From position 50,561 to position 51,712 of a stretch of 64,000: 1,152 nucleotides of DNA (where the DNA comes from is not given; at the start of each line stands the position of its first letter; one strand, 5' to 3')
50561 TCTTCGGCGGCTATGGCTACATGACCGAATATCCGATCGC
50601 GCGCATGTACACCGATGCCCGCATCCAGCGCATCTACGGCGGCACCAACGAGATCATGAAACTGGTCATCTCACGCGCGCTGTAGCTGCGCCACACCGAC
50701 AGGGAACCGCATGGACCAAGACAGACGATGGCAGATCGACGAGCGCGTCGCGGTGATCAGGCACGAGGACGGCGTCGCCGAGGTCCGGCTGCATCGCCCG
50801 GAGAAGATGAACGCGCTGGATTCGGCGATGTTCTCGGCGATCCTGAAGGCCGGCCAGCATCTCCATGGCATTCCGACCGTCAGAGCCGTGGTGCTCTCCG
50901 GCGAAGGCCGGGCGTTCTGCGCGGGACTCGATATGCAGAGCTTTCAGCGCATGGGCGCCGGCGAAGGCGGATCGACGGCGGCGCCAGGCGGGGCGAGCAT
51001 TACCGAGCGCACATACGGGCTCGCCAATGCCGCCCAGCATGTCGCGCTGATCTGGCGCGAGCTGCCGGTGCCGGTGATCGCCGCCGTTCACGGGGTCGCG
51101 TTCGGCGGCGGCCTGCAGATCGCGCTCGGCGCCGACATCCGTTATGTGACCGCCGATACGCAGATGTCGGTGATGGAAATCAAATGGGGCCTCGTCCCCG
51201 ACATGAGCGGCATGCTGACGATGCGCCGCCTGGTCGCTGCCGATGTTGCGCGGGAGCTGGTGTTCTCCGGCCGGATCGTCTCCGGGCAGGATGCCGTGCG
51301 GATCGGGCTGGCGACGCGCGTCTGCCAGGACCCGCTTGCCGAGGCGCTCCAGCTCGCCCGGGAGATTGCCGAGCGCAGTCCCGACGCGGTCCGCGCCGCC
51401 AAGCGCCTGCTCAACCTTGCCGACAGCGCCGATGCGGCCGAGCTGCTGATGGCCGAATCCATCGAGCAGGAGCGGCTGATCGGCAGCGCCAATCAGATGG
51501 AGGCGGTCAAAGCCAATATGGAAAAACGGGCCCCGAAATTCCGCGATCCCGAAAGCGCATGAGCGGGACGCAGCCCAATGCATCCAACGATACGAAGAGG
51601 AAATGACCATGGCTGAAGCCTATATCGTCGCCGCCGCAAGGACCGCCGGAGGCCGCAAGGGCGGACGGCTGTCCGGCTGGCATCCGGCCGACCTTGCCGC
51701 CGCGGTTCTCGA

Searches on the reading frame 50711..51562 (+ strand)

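Call 46: search_protein_families(library=pfam, proteins=[window:50711-51562:+], max_evalue=0.00001)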
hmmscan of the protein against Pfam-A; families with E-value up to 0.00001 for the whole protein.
window:50711-51562:+ (283 aa): 2 families
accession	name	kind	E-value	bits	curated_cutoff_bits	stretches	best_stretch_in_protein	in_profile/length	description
PF00378.25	ECH_1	-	1.3e-43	149.6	27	1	19-279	3-250/251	Enoyl-CoA hydratase/isomerase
PF16113.10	ECH_2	-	4.1e-32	112.4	27.2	1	24-213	3-180/335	Enoyl-CoA hydratase/isomerase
